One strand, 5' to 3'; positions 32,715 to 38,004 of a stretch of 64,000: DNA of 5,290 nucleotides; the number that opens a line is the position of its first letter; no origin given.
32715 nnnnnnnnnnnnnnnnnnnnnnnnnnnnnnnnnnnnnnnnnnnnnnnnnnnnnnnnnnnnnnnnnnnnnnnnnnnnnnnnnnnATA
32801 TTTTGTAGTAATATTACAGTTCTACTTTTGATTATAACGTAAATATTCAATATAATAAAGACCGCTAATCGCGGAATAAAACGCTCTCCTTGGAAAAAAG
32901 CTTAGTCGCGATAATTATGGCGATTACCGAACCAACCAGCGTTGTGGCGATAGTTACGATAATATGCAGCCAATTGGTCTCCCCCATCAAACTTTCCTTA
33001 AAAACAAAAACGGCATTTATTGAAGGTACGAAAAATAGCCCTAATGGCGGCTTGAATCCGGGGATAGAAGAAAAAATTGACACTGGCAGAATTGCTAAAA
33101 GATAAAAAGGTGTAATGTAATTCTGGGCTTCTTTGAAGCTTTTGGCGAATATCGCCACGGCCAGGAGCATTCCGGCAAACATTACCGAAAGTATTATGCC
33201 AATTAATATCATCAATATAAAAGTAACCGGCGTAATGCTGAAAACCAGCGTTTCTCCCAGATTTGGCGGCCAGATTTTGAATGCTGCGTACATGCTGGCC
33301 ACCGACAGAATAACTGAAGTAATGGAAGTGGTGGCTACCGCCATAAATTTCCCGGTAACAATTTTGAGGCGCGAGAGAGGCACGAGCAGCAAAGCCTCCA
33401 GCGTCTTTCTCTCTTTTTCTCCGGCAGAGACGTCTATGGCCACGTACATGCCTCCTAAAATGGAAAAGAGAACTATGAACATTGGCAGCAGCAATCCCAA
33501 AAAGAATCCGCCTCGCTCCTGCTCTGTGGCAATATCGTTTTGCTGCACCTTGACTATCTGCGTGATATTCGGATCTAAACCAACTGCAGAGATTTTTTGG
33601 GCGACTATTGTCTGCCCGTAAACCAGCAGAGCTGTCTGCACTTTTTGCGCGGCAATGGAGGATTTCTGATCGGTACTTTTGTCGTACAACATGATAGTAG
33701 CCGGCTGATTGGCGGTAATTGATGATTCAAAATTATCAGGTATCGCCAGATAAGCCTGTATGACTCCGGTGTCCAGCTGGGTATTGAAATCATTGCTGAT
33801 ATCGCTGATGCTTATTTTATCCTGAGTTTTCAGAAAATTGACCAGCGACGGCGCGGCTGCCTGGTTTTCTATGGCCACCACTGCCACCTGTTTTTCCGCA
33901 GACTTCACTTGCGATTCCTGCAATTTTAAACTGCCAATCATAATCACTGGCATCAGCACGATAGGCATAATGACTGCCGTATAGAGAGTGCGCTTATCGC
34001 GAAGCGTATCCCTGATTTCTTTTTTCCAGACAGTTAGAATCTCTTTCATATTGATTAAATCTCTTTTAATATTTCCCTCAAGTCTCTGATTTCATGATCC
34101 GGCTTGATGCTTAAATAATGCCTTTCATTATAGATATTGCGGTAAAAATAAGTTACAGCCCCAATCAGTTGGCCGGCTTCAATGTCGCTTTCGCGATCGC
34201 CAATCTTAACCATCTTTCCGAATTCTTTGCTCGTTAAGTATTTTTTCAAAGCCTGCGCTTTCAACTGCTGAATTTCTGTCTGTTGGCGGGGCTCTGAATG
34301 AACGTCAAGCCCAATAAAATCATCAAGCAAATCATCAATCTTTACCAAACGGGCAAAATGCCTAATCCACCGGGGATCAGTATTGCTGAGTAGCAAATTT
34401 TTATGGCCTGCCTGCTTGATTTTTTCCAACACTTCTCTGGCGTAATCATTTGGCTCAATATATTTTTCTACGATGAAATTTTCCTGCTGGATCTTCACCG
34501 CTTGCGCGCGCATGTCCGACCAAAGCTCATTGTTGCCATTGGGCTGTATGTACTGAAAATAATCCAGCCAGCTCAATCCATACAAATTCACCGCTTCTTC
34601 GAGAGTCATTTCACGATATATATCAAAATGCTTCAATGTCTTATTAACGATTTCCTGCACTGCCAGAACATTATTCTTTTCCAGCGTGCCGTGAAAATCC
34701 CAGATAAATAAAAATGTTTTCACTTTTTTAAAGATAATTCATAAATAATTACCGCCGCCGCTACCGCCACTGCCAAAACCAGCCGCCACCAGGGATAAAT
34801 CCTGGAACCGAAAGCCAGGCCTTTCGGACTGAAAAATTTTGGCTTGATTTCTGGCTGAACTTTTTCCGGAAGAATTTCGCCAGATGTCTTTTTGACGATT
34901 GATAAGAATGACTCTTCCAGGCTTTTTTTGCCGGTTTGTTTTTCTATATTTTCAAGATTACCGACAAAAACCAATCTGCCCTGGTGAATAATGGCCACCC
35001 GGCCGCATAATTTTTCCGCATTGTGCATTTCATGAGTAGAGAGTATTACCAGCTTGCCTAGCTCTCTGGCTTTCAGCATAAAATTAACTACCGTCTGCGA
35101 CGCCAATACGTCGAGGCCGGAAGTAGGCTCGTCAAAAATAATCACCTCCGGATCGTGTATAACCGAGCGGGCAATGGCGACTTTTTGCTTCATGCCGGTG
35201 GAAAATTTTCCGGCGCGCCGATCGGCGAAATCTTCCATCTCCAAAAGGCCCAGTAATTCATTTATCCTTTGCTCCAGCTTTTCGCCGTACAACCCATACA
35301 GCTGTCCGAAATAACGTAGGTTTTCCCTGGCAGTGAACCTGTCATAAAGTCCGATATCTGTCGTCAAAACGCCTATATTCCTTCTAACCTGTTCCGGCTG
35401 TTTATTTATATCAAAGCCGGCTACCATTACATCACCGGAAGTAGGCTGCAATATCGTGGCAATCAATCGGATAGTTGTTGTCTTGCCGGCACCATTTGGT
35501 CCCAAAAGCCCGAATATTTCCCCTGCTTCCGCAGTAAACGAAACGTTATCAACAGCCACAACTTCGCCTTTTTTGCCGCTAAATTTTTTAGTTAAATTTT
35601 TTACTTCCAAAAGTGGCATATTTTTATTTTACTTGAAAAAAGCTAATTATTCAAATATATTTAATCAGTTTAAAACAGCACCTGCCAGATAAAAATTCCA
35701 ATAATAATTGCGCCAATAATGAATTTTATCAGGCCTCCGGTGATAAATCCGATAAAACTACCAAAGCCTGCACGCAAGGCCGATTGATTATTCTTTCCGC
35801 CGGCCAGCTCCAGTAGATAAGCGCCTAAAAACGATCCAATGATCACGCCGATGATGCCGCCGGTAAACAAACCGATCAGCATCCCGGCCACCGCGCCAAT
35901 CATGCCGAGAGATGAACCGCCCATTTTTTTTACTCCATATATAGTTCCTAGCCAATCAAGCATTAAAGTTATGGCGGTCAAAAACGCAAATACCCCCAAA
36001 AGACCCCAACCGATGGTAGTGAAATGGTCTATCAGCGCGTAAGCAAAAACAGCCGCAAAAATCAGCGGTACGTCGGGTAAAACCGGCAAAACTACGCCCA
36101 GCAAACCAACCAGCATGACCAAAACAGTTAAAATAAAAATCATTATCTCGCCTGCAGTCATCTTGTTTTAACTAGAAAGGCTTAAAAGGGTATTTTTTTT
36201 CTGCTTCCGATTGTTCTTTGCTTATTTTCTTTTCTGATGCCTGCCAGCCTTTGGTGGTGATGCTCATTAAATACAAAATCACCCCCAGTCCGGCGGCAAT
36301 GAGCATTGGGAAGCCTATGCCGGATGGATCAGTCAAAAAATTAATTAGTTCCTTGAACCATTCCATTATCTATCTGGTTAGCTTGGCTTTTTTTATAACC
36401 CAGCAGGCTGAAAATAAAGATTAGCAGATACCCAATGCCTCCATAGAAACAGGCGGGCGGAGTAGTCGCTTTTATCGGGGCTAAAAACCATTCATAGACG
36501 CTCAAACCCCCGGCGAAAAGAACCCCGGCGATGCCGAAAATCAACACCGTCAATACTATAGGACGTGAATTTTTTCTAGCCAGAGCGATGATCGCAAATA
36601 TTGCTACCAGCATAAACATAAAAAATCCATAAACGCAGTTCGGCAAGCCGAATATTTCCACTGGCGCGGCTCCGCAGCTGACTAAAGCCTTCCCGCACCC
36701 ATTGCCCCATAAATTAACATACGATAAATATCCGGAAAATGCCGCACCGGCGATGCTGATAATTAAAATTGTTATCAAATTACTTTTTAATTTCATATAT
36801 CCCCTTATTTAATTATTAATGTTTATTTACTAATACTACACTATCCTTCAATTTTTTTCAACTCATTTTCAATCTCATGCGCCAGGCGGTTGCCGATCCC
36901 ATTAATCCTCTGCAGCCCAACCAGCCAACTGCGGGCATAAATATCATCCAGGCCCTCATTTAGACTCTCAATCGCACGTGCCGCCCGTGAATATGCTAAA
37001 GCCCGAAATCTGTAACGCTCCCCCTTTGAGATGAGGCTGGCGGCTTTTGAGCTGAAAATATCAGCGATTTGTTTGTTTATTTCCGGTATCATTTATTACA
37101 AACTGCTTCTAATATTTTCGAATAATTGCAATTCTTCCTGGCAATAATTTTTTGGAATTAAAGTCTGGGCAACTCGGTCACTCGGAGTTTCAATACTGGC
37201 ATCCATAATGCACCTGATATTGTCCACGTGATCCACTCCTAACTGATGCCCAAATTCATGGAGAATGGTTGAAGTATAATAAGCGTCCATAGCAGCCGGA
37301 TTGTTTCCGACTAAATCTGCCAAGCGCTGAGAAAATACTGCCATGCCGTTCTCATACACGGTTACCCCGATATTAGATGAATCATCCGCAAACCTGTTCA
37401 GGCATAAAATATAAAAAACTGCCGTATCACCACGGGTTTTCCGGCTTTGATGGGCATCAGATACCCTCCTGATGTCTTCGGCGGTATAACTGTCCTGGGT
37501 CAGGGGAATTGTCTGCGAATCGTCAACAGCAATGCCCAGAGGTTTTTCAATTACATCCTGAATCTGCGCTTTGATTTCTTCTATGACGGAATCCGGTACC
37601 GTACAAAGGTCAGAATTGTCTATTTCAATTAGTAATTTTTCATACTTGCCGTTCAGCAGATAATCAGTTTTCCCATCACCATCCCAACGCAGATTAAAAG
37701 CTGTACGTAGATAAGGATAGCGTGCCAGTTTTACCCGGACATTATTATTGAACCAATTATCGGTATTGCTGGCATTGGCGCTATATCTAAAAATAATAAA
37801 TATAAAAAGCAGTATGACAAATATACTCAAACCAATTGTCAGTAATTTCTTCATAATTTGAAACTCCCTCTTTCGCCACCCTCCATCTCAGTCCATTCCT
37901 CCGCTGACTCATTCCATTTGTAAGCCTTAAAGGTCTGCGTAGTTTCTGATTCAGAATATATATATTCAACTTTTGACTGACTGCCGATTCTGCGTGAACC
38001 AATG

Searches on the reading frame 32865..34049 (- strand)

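Call 65: search_protein_families(library=pfam, proteins=[window:32865-34049:-], max_evalue=0.00001)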
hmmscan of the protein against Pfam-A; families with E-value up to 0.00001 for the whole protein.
window:32865-34049:- (394 aa): 4 families
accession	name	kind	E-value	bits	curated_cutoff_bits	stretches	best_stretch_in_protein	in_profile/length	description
PF12698.13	ABC2_membrane_3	-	1.2e-27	97.3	31.6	1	19-379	1-347/347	ABC-2 family transporter protein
PF12679.13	ABC2_membrane_2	-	1.5e-23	83.9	27.2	1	6-389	2-282/283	ABC-2 family transporter protein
PF01061.29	ABC2_membrane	-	1.2e-07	31.9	26.9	0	176-344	51-196/211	ABC-2 type transporter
PF12730.13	ABC2_membrane_4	-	2e-06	28.3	27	1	191-305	56-165/179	ABC-2 family transporter protein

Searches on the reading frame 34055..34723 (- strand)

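Call 65: search_protein_families(library=pfam, proteins=[window:34055-34723:-], max_evalue=0.00001)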
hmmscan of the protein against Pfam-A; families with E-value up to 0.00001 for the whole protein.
window:34055-34723:- (222 aa): 2 families
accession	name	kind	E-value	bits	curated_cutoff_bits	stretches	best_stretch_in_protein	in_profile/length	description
PF13419.12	HAD_2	-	3.1e-15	57.2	23.8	1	7-189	2-173/178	Haloacid dehalogenase-like hydrolase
PF00702.32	Hydrolase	-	1.6e-12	48.6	26.4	1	5-188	3-191/191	haloacid dehalogenase-like hydrolase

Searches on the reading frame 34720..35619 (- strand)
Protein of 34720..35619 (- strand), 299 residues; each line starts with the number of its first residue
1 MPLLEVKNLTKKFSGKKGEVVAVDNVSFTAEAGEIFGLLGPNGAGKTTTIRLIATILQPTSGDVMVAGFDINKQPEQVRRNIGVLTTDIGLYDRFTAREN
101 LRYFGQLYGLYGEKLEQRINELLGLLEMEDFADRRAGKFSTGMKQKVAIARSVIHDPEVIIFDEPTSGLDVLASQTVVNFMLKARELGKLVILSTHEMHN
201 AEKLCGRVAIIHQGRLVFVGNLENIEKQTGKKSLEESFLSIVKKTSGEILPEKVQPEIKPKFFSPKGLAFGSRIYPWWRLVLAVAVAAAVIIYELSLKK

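Call 65: search_protein_families(library=pfam, proteins=[window:34720-35619:-], max_evalue=0.00001)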
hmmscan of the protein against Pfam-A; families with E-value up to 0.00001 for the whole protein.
window:34720-35619:- (299 aa): 2 families
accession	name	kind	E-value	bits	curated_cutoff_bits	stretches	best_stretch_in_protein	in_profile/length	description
PF00005.33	ABC_tran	-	7.6e-35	120.9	25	1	24-167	2-137/137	ABC transporter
PF13304.12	AAA_21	-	1.2e-12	49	27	1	122-197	221-299/304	AAA domain, putative AbiEii toxin, Type IV TA system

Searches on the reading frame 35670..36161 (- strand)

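Call 65: search_protein_families(library=pfam, proteins=[window:35670-36161:-], max_evalue=0.00001)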
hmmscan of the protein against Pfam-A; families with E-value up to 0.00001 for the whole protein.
window:35670-36161:- (163 aa): 1 family
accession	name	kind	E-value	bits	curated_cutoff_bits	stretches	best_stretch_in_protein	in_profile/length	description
PF04306.18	DUF456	-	8.7e-35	120.5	29.4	1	24-161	1-139/139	Protein of unknown function (DUF456)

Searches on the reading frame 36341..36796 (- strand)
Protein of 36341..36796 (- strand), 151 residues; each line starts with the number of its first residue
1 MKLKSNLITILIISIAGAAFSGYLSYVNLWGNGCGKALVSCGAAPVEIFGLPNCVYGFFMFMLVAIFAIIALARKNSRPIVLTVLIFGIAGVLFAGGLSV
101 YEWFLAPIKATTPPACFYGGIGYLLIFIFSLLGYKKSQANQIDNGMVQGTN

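Call 66: search_protein_families(library=pfam, proteins=[window:36341-36796:-], max_evalue=0.00001)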
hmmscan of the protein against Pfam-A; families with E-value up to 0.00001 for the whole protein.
window:36341-36796:- (151 aa): 1 family
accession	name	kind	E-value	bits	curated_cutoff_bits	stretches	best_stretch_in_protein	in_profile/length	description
PF07884.19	VKOR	-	1.5e-09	38.5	27.5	1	9-104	2-110/134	Vitamin K epoxide reductase family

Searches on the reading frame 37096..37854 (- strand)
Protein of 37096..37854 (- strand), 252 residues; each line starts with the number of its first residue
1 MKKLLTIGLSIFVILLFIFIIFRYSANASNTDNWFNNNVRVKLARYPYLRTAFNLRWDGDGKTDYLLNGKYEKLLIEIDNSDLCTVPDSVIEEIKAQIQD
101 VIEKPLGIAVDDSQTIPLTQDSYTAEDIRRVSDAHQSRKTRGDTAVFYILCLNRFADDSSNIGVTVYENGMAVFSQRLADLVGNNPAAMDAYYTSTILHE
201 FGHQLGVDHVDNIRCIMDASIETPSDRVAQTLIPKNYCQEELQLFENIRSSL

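Call 66: search_protein_families(library=pfam, proteins=[window:37096-37854:-], max_evalue=0.00001)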
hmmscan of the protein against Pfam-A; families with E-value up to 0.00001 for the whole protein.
window:37096-37854:- (252 aa): 0 families

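Call 96: search_protein_families(library=pfam, proteins=[window:37096-37854:-], max_evalue=0.01)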
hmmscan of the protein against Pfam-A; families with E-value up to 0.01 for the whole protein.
window:37096-37854:- (252 aa): 5 families
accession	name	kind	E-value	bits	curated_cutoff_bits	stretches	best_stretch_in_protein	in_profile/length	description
PF00413.30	Peptidase_M10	-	0.0001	22.6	24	1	189-224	104-139/159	Matrixin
PF13582.12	Reprolysin_3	-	0.00073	20.5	22.4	1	119-209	39-122/123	Metallo-peptidase family M12B Reprolysin-like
PF05572.19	Peptidase_M43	-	0.0018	18.7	23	1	178-232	49-110/152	Pregnancy-associated plasma protein-A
PF07998.17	Peptidase_M54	-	0.0029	18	24.4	1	195-223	147-174/194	Peptidase family M54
PF13583.11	Reprolysin_4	-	0.0074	16.4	22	1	158-215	104-157/203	Metallo-peptidase family M12B Reprolysin-like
